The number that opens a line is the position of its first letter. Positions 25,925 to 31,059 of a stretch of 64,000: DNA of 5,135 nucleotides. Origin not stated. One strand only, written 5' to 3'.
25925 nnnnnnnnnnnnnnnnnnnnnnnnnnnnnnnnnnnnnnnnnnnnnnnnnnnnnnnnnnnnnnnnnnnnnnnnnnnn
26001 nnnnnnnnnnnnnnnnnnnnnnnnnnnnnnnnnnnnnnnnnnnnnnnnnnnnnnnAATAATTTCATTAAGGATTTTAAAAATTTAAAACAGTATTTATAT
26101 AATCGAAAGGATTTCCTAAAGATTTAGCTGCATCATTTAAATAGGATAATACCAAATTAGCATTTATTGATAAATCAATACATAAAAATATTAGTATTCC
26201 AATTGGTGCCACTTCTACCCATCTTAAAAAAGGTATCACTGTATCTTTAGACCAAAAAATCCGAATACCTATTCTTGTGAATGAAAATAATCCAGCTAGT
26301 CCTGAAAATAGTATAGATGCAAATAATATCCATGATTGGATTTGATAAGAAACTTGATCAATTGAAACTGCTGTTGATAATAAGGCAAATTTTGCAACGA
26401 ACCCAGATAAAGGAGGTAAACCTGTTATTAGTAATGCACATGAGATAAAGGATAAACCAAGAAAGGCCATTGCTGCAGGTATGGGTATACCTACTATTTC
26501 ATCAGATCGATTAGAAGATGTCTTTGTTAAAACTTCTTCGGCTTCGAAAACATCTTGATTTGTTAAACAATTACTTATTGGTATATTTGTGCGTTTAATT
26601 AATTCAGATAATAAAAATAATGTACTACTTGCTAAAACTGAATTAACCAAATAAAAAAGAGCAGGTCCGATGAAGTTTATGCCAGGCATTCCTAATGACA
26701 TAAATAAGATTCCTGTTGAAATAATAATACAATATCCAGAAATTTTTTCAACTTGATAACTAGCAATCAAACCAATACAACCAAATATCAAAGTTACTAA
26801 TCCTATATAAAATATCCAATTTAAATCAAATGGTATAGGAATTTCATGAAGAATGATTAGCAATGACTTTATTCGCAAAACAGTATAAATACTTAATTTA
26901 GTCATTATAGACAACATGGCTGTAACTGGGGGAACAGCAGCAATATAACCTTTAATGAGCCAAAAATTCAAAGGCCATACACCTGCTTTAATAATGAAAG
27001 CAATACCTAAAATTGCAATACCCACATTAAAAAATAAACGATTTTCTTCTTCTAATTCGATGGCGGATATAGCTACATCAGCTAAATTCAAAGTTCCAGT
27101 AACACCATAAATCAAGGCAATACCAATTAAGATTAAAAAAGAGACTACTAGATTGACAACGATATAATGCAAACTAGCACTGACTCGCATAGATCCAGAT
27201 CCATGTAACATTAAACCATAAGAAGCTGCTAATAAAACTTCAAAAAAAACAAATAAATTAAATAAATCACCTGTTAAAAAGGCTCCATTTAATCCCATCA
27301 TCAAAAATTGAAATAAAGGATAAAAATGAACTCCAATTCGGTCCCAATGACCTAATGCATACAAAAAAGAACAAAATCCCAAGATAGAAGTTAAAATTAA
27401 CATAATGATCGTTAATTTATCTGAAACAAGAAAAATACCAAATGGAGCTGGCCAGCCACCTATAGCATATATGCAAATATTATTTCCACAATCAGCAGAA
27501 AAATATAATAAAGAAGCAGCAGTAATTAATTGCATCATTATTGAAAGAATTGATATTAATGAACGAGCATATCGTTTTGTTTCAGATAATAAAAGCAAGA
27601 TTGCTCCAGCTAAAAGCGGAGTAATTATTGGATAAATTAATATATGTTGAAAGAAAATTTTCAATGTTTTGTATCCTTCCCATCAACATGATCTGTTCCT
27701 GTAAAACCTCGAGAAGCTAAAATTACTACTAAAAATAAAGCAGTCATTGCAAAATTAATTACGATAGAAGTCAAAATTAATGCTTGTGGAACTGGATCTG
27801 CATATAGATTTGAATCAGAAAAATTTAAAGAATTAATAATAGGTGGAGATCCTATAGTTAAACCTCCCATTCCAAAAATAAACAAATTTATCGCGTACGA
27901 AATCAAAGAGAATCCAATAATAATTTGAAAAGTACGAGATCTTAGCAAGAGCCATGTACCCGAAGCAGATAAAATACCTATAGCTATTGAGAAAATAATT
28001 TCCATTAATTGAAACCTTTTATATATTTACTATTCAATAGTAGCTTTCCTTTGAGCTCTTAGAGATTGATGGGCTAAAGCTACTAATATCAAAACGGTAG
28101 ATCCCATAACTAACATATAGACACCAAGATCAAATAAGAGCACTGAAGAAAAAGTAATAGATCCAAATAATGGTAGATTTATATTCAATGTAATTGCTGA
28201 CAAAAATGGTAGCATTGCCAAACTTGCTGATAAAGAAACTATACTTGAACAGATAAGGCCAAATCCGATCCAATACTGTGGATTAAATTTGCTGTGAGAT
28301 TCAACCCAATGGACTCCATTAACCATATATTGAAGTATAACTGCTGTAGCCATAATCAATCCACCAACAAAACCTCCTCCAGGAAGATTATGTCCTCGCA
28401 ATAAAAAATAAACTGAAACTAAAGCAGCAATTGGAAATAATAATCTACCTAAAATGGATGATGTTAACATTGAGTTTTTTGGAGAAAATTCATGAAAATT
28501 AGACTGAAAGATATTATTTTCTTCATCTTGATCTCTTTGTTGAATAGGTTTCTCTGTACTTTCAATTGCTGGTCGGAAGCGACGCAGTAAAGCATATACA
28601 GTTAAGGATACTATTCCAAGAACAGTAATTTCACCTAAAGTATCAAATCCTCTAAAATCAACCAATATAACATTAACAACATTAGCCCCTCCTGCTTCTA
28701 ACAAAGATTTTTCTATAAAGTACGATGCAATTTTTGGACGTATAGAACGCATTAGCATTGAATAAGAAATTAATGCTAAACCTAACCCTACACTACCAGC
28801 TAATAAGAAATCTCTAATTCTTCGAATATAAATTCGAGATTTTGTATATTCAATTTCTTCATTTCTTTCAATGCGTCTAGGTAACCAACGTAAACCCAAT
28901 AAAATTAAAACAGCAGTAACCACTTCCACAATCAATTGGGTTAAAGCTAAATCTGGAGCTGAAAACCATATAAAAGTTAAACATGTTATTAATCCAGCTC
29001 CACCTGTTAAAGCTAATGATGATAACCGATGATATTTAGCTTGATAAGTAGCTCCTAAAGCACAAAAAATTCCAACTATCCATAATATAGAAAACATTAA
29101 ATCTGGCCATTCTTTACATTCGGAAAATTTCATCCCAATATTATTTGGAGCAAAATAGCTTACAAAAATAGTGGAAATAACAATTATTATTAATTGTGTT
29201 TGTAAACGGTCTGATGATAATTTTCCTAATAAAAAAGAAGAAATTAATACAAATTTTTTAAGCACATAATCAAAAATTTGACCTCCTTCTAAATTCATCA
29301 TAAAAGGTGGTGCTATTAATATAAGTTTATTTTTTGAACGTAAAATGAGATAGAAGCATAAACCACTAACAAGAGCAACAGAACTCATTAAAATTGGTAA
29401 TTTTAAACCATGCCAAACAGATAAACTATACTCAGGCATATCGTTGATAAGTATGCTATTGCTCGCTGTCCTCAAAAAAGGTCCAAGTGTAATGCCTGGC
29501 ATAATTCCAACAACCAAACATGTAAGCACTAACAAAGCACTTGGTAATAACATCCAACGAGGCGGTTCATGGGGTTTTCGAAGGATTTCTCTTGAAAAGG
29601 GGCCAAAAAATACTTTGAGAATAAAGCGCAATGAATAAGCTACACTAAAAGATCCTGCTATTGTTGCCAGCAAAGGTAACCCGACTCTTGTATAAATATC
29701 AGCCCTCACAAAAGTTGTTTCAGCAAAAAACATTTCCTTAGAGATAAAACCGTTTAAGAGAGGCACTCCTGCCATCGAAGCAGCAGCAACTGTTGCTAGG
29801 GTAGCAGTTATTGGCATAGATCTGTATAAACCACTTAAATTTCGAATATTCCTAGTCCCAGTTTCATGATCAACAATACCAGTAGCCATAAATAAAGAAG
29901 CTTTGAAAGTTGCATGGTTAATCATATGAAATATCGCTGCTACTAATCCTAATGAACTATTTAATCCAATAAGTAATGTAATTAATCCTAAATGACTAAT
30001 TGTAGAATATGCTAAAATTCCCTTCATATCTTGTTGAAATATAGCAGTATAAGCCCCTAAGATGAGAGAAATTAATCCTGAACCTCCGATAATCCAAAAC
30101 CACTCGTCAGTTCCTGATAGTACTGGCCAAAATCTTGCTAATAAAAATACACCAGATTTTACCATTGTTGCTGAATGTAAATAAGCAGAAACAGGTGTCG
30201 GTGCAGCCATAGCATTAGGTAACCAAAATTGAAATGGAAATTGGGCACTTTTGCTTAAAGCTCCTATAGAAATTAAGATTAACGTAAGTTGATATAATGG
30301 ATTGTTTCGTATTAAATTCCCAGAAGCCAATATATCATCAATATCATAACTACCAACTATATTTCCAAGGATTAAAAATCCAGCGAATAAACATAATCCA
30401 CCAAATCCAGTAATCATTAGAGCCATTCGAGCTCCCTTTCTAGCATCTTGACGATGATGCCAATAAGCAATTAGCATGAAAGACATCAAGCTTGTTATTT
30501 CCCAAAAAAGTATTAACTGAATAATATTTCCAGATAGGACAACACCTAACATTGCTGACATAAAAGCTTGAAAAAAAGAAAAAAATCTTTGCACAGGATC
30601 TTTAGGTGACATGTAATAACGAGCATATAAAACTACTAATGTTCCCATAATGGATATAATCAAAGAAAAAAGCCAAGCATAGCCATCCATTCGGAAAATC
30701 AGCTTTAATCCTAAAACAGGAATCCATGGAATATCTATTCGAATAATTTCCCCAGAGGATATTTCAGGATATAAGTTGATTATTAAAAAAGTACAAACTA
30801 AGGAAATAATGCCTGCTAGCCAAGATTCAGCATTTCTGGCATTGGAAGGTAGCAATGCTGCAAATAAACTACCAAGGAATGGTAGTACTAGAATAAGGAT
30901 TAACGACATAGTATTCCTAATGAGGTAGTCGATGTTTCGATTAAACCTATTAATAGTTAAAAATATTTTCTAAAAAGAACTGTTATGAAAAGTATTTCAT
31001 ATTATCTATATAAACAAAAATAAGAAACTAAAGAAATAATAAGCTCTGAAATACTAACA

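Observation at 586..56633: Ten frameshifts in eight otherwise intact genes, every one a 1-nt shortfall inside a homopolymer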

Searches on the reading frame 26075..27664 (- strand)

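Call 24: search_protein_families(library=ncbifam, proteins=[window:26075-27664:-], max_evalue=1e-12)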
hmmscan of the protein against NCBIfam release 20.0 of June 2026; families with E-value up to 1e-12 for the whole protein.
window:26075-27664:- (529 aa): 25 families
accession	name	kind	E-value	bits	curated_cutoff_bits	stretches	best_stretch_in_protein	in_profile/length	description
NF009309.0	PRK12666.1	equivalog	8.5e-176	585.7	476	1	5-528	4-517/529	monovalent cation/H+ antiporter subunit D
TIGR00944.1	2a6301s04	subfamily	3.4e-113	379.3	692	1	7-501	1-461/463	multicomponent K+/H+ antiporter, MrpD/PhaD subunit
NF009306.0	PRK12663.1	equivalog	1.3e-87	294.7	542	2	6-357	3-349/498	Na+/H+ antiporter subunit D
NF005818.0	PRK07691.1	equivalog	2.9e-87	293.7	586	2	7-356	4-350/496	Na+/H+ antiporter subunit D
NF009308.0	PRK12665.1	equivalog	3.7e-75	253.5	585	1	5-359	5-355/531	Na+/H+ antiporter subunit D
NF006238.0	PRK08375.1-4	equivalog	1.2e-64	219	626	1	7-358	4-348/531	putative monovalent cation/H+ antiporter subunit D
NF006239.0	PRK08375.1-5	equivalog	1.4e-49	169.3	760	1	11-527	9-494/511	putative monovalent cation/H+ antiporter subunit D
NF006240.0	PRK08376.1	subfamily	2.2e-41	142.3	662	1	4-527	2-518/521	putative monovalent cation/H+ antiporter subunit D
NF006241.0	PRK08377.1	equivalog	1.4e-39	136.4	645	1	13-352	9-344/494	NADH dehydrogenase subunit N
NF009305.0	PRK12662.1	equivalog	2.8e-37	128.6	700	1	6-435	3-409/492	putative monovalent cation/H+ antiporter subunit D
TIGR01972.1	NDH_I_M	subfamily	1.1e-25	90.3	263.8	1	13-516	5-482/486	NADH-quinone oxidoreductase subunit M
NF004920.0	PRK06277.1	equivalog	1.1e-23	83.8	578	1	13-517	8-476/478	energy conserving hydrogenase EhbF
NF004441.0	PRK05777.1-4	equivalog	5.6e-23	81.3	477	1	114-512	147-519/524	NADH-quinone oxidoreductase subunit NuoN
TIGR01770.1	NDH_I_N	subfamily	7e-23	81.3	332.6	1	20-484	14-447/472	NADH-quinone oxidoreductase subunit NuoN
NF006419.0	PRK08668.1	equivalog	1e-22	80.7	617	1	12-359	7-352/613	NADH dehydrogenase subunit M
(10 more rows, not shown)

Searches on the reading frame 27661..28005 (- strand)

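Call 24: search_protein_families(library=ncbifam, proteins=[window:27661-28005:-], max_evalue=1e-12)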
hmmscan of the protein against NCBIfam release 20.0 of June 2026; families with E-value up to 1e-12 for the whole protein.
window:27661-28005:- (114 aa): 10 families
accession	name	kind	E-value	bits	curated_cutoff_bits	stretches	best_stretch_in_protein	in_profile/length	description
NF006573.0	PRK09094.1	equivalog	1.5e-49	166.8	105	1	1-113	1-113/114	Na+/H+ antiporter subunit C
TIGR00941.1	2a6301s03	subfamily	6.4e-41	139.2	161.2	1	1-108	1-104/104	multicomponent Na+:H+ antiporter, MnhC subunit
NF006372.0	PRK08600.1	equivalog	7.4e-33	113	127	1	1-110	1-106/113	Na(+)/H(+) antiporter subunit C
NF009302.0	PRK12659.1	equivalog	2.8e-27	94.9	154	1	1-109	1-109/117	Na+/H+ antiporter subunit C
NF009301.0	PRK12658.1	equivalog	4.6e-26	91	156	1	1-108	1-106/125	Na+/H+ antiporter subunit C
NF009303.0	PRK12660.1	subfamily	5.8e-23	81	132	1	1-108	1-105/114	putative monovalent cation/H+ antiporter subunit C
NF005929.0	PRK07946.1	equivalog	1.8e-22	80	157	1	3-108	5-107/204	Na(+)/H(+) antiporter subunit C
NF005622.0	PRK07375.2-1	equivalog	2.4e-18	66.9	185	1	4-95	2-90/179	putative monovalent cation/H+ antiporter subunit C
NF009304.0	PRK12661.1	equivalog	2.1e-16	60.2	152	0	3-64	4-65/140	putative monovalent cation/H+ antiporter subunit C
NF005625.0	PRK07375.2-4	equivalog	4e-16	59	165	1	4-95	2-90/141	putative monovalent cation/H+ antiporter subunit C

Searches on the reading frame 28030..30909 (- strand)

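Call 24: search_protein_families(library=ncbifam, proteins=[window:28030-30909:-], max_evalue=1e-12)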
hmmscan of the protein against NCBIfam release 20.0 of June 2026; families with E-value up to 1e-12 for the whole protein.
window:28030-30909:- (959 aa): 77 families (the best 25 are shown)
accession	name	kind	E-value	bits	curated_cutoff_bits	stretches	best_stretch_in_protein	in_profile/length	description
NF009288.0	PRK12648.1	equivalog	0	1376.3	1104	1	1-956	1-943/954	monovalent cation/H+ antiporter subunit A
TIGR00940.1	2a6301s01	subfamily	4.2e-260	865.4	920.45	1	6-776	5-784/793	monovalent cation:proton antiporter subunit A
NF009287.0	PRK12647.1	equivalog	1.1e-213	712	937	1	2-777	2-761/773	putative monovalent cation/H+ antiporter subunit A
NF009284.0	PRK12644.1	equivalog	1.2e-204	682.3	962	1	4-946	2-948/975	Na+/H+ antiporter subunit A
NF009285.0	PRK12645.1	equivalog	9e-202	672.4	1028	1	2-776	3-791/804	Na+/H+ antiporter subunit A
NF009290.0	PRK12650.1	equivalog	3.2e-184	614.5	980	1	1-949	1-917/966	DUF4040 family protein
NF009289.0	PRK12649.1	equivalog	6.8e-173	577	1117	1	3-776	7-783/789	putative monovalent cation/H+ antiporter subunit A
NF009286.0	PRK12646.1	equivalog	1.1e-158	530.2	1063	1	14-776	12-789/800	DUF4040 family protein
NF005141.0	PRK06590.1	equivalog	8.9e-98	328.8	556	1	3-578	5-569/615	NADH-quinone oxidoreductase subunit L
TIGR01974.1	NDH_I_L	subfamily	1.1e-91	308.6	407.5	1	3-572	3-583/630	NADH-quinone oxidoreductase subunit L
NF005097.0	PRK06525.1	equivalog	6.9e-85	285.6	430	1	4-466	6-470/480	hydrogenase 4 subunit D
NF005086.0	PRK06521.1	equivalog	1.4e-69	235.3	667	1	4-523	8-539/669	hydrogenase 4 subunit B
NF005626.0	PRK07376.1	equivalog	3.5e-66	223.8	963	1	49-439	62-459/675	NAD(P)H-quinone oxidoreductase subunit 5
NF040617.1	F420_dehyd_FpoL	exception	5.9e-66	223.5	1050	2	207-485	229-515/669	F420H2 dehydrogenase subunit FpoL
NF006419.0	PRK08668.1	equivalog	2.9e-64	217.9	617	1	1-498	2-495/613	NADH dehydrogenase subunit M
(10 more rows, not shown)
